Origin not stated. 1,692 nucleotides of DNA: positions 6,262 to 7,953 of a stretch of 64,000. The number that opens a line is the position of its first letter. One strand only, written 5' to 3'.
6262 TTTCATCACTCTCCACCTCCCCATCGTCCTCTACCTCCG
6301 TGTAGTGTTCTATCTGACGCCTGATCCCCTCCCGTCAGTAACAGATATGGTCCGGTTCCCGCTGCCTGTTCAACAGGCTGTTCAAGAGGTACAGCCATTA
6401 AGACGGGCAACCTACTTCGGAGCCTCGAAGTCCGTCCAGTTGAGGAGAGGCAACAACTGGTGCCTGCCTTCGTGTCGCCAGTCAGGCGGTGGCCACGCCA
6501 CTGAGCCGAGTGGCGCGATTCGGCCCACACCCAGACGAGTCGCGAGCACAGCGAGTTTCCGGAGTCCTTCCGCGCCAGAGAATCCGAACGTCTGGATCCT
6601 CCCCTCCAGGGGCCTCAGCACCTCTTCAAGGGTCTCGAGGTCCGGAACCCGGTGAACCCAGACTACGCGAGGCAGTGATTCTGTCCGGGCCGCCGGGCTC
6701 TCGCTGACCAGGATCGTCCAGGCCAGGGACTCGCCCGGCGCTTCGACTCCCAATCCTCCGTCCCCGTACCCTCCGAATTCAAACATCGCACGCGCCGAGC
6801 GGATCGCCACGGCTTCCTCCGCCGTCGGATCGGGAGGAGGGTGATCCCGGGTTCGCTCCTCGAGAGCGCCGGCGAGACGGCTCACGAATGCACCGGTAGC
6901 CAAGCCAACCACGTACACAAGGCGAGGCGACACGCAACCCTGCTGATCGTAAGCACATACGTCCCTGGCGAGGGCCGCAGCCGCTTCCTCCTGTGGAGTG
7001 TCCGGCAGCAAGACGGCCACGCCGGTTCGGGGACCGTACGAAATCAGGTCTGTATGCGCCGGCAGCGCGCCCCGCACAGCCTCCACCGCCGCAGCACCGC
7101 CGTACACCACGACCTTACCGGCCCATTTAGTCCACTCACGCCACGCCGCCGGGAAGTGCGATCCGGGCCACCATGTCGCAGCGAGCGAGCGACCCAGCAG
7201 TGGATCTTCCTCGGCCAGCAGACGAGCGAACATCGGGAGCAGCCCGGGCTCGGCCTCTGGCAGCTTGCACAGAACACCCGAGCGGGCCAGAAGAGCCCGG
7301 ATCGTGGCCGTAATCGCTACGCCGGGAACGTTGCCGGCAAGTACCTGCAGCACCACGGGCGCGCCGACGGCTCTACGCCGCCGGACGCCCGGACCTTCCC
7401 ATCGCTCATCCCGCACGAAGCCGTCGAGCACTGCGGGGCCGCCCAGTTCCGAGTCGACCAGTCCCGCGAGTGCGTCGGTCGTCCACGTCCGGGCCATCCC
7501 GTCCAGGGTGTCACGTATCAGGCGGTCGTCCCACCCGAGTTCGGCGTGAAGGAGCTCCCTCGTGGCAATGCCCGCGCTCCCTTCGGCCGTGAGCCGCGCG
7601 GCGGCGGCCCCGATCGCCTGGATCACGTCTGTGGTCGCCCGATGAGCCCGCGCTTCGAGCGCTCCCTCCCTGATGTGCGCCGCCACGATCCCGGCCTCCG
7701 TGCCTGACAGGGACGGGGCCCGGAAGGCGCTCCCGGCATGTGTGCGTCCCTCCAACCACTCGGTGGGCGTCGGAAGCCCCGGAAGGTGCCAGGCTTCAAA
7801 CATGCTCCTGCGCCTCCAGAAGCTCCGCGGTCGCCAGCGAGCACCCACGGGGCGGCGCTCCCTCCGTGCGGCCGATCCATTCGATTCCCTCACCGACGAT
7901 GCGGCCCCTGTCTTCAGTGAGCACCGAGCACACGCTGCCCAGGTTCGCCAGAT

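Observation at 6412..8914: LuxE-like acyl-protein synthetase / LuxC-like acyl-CoA reductase pair co-directional with the sphingolipid genes, no luciferase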

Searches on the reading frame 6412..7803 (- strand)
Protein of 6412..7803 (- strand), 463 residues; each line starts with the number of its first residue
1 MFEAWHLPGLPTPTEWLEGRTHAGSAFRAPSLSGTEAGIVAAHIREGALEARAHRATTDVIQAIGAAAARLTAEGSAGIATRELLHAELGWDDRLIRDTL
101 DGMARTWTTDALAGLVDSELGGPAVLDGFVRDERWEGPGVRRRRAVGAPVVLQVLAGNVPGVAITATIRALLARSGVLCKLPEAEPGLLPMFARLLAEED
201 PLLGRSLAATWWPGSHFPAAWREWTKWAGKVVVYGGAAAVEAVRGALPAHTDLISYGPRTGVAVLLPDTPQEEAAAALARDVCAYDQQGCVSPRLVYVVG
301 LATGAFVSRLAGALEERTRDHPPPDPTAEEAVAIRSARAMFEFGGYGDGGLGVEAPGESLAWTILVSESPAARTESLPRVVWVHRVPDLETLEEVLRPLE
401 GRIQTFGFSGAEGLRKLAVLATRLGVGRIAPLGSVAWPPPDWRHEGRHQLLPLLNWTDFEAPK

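Call 4: search_protein_families(library=pfam, proteins=[window:6412-7803:-], max_evalue=0.01)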
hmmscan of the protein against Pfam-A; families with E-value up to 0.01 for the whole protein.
window:6412-7803:- (463 aa): 2 families
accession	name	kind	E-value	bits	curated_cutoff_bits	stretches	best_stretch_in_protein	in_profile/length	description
PF05893.19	LuxC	-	3.6e-52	178.1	21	1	58-454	7-399/401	Acyl-CoA reductase (LuxC)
PF19457.4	DUF5994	-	0.0035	17.8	26.3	1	195-279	24-110/112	Family of unknown function (DUF5994)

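Call 5: search_protein_families(library=ncbifam, proteins=[window:6412-7803:-], max_evalue=0.01)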
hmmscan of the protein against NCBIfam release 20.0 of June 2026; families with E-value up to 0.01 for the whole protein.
window:6412-7803:- (463 aa): 1 family
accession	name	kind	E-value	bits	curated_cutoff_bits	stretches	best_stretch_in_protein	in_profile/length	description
NF052251.1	LCFA_red_LuxC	equivalog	8.4e-27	93.8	750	1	110-413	110-401/478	long-chain-fatty-acyl-CoA reductase LuxC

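Call 18: search_solved_structures(query=window:6412-7803:-, max_evalue=0.01, show_alignments=2)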
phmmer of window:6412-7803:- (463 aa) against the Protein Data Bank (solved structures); distinct sequences matched with E-value up to 0.01: 1.
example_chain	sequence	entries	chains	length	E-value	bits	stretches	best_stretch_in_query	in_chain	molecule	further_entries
7xc6_A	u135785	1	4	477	5.4e-23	84.9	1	110-460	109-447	Long-chain acyl-protein thioester reductase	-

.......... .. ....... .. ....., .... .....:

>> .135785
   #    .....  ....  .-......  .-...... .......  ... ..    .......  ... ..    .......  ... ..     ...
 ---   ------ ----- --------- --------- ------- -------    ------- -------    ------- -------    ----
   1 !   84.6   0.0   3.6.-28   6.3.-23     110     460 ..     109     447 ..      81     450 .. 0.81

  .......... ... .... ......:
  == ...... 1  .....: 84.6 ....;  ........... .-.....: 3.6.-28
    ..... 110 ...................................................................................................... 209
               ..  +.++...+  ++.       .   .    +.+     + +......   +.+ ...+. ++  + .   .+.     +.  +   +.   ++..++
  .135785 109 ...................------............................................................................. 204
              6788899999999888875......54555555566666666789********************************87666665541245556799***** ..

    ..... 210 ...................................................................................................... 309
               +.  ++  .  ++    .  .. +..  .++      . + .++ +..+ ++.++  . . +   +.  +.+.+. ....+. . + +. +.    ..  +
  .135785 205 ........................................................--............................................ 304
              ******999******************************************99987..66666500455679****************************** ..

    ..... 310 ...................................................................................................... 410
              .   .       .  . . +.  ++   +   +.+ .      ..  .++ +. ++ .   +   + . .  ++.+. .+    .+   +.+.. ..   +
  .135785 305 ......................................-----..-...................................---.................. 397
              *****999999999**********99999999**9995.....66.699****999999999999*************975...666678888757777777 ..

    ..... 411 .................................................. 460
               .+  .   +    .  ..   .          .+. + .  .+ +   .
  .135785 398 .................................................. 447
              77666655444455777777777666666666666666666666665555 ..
